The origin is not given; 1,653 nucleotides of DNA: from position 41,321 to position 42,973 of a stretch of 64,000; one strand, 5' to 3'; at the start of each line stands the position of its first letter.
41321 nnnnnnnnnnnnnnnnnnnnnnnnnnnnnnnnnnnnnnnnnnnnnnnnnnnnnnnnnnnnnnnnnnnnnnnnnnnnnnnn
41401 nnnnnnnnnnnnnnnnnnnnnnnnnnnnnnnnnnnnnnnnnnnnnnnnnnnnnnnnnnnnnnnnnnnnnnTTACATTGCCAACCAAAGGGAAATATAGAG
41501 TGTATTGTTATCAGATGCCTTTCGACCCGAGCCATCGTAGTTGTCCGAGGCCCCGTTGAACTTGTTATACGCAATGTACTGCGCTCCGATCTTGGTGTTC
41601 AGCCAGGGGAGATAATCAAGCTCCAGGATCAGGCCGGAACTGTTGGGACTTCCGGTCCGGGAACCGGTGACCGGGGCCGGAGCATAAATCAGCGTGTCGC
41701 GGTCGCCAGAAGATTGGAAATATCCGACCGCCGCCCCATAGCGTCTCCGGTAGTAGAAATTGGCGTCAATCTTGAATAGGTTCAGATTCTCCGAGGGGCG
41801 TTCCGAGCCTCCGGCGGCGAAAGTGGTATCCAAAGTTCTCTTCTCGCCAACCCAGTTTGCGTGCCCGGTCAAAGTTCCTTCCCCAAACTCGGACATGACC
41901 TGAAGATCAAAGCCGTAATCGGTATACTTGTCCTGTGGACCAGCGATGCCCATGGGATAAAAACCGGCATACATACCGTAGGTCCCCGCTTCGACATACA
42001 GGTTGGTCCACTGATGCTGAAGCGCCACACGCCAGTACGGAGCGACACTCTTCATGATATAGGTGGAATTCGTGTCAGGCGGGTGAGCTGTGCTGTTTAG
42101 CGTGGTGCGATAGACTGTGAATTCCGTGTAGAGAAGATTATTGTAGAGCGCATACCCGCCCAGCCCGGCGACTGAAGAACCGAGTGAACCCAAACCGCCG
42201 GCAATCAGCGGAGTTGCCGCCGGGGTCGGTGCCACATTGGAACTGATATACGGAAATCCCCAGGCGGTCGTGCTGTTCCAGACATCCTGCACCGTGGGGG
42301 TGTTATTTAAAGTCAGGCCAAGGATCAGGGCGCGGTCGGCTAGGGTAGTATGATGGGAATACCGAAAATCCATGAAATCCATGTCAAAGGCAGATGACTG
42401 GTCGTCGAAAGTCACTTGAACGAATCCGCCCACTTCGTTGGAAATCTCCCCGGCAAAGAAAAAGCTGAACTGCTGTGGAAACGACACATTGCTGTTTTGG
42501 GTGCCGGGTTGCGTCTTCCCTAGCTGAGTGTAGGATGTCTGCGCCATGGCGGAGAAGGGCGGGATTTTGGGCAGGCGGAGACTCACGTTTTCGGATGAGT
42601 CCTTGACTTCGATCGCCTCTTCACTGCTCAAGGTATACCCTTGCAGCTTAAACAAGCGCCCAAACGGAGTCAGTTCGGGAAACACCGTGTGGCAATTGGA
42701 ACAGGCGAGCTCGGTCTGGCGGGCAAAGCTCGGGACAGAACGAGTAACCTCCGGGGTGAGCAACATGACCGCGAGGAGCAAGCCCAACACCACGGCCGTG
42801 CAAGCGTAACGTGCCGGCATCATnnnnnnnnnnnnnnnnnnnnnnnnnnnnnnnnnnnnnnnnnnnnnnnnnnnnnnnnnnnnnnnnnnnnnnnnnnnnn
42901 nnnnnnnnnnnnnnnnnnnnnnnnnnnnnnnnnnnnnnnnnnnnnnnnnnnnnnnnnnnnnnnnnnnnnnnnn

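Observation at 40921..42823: Two-gene module: fused monoheme cytochrome/beta-barrel (Cyc2-like architecture) plus soluble cytochrome c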

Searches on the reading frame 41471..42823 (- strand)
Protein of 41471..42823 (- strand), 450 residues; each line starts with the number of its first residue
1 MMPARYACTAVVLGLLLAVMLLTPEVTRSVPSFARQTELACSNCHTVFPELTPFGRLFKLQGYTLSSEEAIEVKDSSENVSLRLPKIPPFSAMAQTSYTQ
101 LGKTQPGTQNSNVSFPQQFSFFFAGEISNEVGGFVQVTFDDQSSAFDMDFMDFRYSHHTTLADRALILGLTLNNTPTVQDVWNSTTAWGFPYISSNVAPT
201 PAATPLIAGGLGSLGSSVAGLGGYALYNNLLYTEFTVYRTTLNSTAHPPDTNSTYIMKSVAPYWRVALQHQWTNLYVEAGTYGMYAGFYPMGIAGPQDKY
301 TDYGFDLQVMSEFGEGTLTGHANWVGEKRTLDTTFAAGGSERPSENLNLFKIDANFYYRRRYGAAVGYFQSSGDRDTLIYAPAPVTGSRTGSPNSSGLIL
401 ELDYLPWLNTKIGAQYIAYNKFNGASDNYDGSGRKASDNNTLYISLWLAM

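Call 3: search_protein_families(library=pfam, proteins=[window:41471-42823:-], max_evalue=1)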
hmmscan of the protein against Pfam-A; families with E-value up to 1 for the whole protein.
window:41471-42823:- (450 aa): 0 families

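Call 4: search_protein_families(library=ncbifam, proteins=[window:41471-42823:-], max_evalue=1)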
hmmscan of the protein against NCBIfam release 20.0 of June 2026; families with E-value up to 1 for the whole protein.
window:41471-42823:- (450 aa): 1 family
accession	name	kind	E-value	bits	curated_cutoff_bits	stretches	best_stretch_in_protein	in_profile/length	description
NF010079.0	PRK13564.1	equivalog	0.2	10.4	471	1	358-379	446-467/521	anthranilate synthase component 1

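Call 5: find_homologous_proteins(query=window:41471-42823:-)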
Query window:41471-42823:- (450 aa): 7761 proteins with E <= 0.001 among 8000 candidates; the best 120 are listed.
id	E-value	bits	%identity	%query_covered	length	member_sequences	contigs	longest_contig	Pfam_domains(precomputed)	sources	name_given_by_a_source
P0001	0.0e+0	1029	100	100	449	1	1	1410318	-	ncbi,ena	-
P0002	2.3e-270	915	87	100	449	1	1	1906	-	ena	-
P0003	2.9e-199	681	67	95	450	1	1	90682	-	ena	-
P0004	3.5e-194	664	65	95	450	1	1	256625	-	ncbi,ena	-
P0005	3.7e-187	641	64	99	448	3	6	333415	-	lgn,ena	-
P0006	6.1e-184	630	62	97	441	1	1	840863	-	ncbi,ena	-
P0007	5.7e-180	617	61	95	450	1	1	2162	-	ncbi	-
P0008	6.0e-176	604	60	100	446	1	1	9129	-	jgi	jgi:hypothetical protein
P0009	1.6e-175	602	60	100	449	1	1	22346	-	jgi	jgi:hypothetical protein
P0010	2.9e-163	562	57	98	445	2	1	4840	-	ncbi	-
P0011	7.6e-159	548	56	98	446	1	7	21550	-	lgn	-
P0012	1.1e-158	547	54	98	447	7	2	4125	-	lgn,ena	-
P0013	1.3e-158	547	52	96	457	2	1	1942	-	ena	-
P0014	1.3e-158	547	55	98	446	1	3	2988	-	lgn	-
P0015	4.2e-158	545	57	97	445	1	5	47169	-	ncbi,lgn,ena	-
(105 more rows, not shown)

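Call 6: find_encoding_contigs(protein=P0001, flank=10000, max_places=3)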
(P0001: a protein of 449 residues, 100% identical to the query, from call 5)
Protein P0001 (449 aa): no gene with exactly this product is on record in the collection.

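Call 16: search_protein_representatives(protein=window:41471-42823:-)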
Query: 450 residues. Proteins with E-value up to 0.001 (for the whole library): 3169; up to 1e-10: 1278; up to 1e-30: 397. The best 150 are listed.
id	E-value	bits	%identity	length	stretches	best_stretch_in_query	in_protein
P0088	1.2e-149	515.5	52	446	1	13-449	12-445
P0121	1.8e-131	455.6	49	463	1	13-448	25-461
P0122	5.7e-131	454.0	48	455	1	9-448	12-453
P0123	2.7e-127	441.9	49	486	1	26-449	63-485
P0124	3.1e-116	405.4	47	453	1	15-448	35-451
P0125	2.2e-114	399.3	51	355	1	93-448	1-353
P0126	5.4e-113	394.7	46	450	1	11-448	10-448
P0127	6.9e-110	384.5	45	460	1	11-448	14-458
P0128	1.5e-108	380.1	43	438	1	14-448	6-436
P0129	2.8e-107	375.9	45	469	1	3-448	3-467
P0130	1.9e-105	369.9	43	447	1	19-449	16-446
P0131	2.7e-104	366.0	46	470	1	13-449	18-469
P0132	3.0e-104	365.9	48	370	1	84-448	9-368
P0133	3.0e-104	365.9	45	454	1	12-449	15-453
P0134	7.2e-104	364.7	47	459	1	15-449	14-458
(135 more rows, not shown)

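Call 20: search_solved_structures(query=A1, max_evalue=10)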
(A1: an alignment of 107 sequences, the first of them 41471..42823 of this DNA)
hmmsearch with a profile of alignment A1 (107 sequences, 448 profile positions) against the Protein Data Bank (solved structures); distinct sequences matched with E-value up to 10: 1.
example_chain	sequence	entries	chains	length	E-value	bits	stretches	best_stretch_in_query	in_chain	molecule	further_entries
6qvm_A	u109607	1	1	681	0.069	15.3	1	8-44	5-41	Multiheme cytochrome cf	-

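Call 23: find_related_loci(query=A2, collection=genome_contigs, flank=8000)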
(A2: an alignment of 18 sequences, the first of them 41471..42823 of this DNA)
Query A2 (450 aa) in genome_contigs; peptide patterns used: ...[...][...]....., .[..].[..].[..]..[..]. (x = any residue, [..] = any of these).
599 stretches matched a pattern (row limit reached: there are more); 585 encode a relative of the query (tblastn E <= 1e-3); the best 80 are kept; 80 distinct loci.
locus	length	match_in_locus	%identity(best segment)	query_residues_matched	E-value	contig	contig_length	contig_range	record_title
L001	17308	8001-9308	54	12-450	2e-161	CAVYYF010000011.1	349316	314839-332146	MAG: uncultured Bacteroidetes bacterium isolate MFD05684.bin.1.9 genome assembly, contig: contig_64000, whole genome sho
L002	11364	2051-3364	54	5-449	2e-157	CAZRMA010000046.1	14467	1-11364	MAG TPA_asm: uncultured Ignavibacteriaceae bacterium isolate SRP214966_co3_129 genome assembly, contig: NODE_6362_length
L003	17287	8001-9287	53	19-450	3e-157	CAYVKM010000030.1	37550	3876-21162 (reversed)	MAG TPA_asm: uncultured Calditrichaceae bacterium isolate SRP214966_co2_132 genome assembly, contig: NODE_1200_length_37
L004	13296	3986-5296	53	12-450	8e-157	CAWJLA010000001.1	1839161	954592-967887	MAG: uncultured Bacteroidetes bacterium isolate MFD02416.bin.1.83 genome assembly, contig: contig_27038, whole genome sh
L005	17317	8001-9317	52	10-448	3e-152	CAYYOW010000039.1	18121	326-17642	MAG TPA_asm: uncultured Lentimicrobiaceae bacterium isolate SRP128015_co1_94 genome assembly, contig: NODE_4301_length_1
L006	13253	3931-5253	53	5-450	8e-152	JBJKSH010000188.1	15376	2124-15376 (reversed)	MAG: Ignavibacteriaceae bacterium isolate Bin_78 S1Ck127_2125961_flag_0_multi_12.9921_len_15376, whole genome shotgun se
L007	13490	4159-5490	52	5-450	1e-150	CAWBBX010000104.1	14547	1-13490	MAG: uncultured Bacteroidetes bacterium isolate MFD02923.bin.2.13 genome assembly, contig: contig_55775, whole genome sh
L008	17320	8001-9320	49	5-448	1e-149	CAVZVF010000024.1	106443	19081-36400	MAG: uncultured Bacteroidales bacterium isolate MFD02416.bin.2.232 genome assembly, contig: contig_76820, whole genome s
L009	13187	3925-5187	52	27-450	3e-149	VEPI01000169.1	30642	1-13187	MAG: Melioribacter sp. isolate MnB_16 Mn-Melioribacter-1_462, whole genome shotgun sequence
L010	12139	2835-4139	52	11-450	5e-148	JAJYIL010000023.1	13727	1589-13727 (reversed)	MAG: Bacteroidetes bacterium isolate DBS2-1.bin11 NODE_8278_length_13727_cov_1.203162, whole genome shotgun sequence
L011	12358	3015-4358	51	1-450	6e-148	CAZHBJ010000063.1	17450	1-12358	MAG TPA_asm: uncultured Ignavibacteriaceae bacterium isolate SRP214966_co3_344 genome assembly, contig: NODE_4618_length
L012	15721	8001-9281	51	14-450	8e-146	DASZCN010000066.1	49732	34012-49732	MAG TPA_asm: Gemmatimonadales bacterium isolate SMAG_U6443 k141_105735, whole genome shotgun sequence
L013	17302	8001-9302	51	5-448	1e-145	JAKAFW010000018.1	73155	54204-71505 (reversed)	MAG: Bacteroidetes bacterium isolate WY2.bin135 NODE_482_length_73155_cov_4.209070, whole genome shotgun sequence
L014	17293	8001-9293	52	15-449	1e-144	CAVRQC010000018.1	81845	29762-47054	MAG: uncultured Ignavibacteriales bacterium isolate MFD02923.bin.1.144 genome assembly, contig: contig_53172, whole geno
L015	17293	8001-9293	49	12-450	3e-145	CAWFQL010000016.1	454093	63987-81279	MAG: uncultured candidate division Zixibacteria bacterium isolate MFD05942.bin.1.318 genome assembly, contig: contig_536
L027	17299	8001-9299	48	10-449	2e-137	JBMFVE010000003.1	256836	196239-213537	MAG: Candidatus Kryptoniota bacterium isolate KM4348-21 NODE_3_length_256836_cov_9.971931, whole genome shotgun sequence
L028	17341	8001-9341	49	1-450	6e-137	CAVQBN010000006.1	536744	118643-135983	MAG: uncultured Bacteroidetes bacterium isolate MFD02923.bin.1.74 genome assembly, contig: contig_19291, whole genome sh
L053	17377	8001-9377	43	5-448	2e-127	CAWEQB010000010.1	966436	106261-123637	MAG: uncultured Gammaproteobacteria bacterium isolate MFD01872.bin.1.203 genome assembly, contig: contig_51073, whole ge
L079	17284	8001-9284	46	17-448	5e-120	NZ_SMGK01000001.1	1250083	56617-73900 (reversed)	Acidipila rosea strain DSM 103428 Ga0215723_101, whole genome shotgun sequence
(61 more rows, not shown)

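Call 32: predict_structure(alignment_id=A1)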
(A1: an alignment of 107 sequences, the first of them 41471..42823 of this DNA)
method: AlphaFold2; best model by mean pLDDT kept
length: 450 residues; sequences in the alignment: 107
mean_pLDDT: 94.4   pTM: 0.89
mean pLDDT of the five models: 94.4, 94.1, 93.8, 93.6, 93.4
residues with pLDDT >= 90: 392; 70-90: 49; 50-70: 7; < 50: 2
segments of 3 or more residues with pLDDT < 50: none
pLDDT, mean of each block of 10 residues (from residue 1): 70 91 72 91 90 97 94 94 88 97 98 97 94 96 94 98 98 95 91 95 95 85 98 98 87 96 98 98 98 97 98 97 98 98 98 97 98 98 94 98 94 98 98 98 96
secondary structure, 60 per line:
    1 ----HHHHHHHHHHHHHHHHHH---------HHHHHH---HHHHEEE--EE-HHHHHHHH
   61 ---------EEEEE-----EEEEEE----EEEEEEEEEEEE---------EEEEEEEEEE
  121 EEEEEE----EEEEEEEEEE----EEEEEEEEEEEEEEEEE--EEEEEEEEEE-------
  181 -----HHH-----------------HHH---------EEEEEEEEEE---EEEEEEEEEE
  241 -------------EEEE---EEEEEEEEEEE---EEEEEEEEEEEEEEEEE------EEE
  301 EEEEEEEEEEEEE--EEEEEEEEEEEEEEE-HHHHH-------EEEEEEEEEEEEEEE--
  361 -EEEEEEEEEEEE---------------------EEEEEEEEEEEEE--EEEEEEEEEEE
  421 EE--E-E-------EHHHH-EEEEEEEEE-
elements in order: H5-22 H32-37 H41-44 E45-47 H53-60 E70-74 E80-85 E90-101 E111-126 E131-140 E145-161 E164-173 E218-227 E231-240 E254-257 E261-271 E275-291 E298-313 E316-330 H332-336 E344-358 E362-373 E395-407 E410-422 H436-439 E441-449

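Call 39: find_encoding_contigs(protein=P0004, flank=8000, max_places=2)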
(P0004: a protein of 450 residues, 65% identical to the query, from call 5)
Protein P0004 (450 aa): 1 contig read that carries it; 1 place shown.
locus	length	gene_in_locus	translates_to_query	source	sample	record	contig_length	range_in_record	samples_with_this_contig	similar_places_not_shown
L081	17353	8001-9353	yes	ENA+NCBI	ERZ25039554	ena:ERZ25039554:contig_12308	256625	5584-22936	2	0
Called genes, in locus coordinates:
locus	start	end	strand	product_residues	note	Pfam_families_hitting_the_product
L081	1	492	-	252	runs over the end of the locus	-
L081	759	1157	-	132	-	-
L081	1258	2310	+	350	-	PF00404:Dockerin_1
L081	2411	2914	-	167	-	PF01103:Omp85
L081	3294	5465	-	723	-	PF13485:Peptidase_MA_2, PF00930:DPPIV_N (faint), PF07676:PD40 (faint), PF25174:Beta-prop_THOC3 (faint), PF26550:Tricorn_2nd, PF23381:Beta-prop_IFT122_1st (faint), PF26549:Tricorn_N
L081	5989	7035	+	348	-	PF01641:SelR, PF01625:PMSR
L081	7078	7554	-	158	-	PF05163:DinB, PF12867:DinB_2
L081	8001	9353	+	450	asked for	-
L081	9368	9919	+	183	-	PF00034:Cytochrom_C, PF13442:Cytochrome_CBB3 (faint)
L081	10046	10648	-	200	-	PF13505:OMP_b-brl (weak), PF13568:OMP_b-brl_2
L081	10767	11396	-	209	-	PF14321:DUF4382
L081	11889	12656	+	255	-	PF19420:DDAH_eukar (weak), PF02274:ADI (faint)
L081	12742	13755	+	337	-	-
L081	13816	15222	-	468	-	PF01565:FAD_binding_4, PF08031:BBE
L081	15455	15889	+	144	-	PF09828:ChrB_C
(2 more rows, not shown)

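Call 40: find_encoding_contigs(protein=P0006, flank=8000, max_places=2)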
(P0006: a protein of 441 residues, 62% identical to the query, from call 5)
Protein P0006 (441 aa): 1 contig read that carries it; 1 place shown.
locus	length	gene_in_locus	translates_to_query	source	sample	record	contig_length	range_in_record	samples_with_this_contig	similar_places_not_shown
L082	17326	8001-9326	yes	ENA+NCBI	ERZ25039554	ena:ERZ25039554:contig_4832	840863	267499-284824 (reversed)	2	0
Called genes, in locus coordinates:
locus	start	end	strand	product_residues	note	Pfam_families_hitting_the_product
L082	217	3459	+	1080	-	PF08447:PAS_3, PF01590:GAF, PF13185:GAF_2, PF08447:PAS_3, PF00989:PAS, PF08448:PAS_4, PF13426:PAS_9, PF00989:PAS, +10 more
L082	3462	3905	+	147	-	PF00072:Response_reg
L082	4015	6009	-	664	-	PF00072:Response_reg, PF00989:PAS (weak), PF13188:PAS_8 (faint), PF08447:PAS_3, PF08448:PAS_4, PF13426:PAS_9 (weak), PF00196:GerE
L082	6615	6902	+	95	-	PF04026:SpoVG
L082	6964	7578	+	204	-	PF04542:Sigma70_r2, PF08281:Sigma70_r4_2, PF04545:Sigma70_r4 (weak)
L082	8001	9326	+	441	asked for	-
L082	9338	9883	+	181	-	PF00034:Cytochrom_C, PF13442:Cytochrome_CBB3 (weak)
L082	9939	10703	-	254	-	PF00106:adh_short, PF01370:Epimerase (weak), PF08659:KR, PF13561:adh_short_C2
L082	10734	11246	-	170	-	PF00694:Aconitase_C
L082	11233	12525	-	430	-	PF00330:Aconitase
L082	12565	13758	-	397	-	PF02515:CoA_transf_3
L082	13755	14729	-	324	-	PF00682:HMGL-like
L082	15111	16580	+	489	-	PF13620:CarboxypepD_reg, PF13715:CarbopepD_reg_2, PF12450:vWF_A, PF00092:VWA, PF13519:VWA_2, PF13768:VWA_3, PF12034:YfbK_C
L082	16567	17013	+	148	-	PF12034:YfbK_C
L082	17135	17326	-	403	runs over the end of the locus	PF02412:TSP_3, PF00404:Dockerin_1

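Call 58: find_encoding_contigs(protein=P0390, flank=3000, max_places=2)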
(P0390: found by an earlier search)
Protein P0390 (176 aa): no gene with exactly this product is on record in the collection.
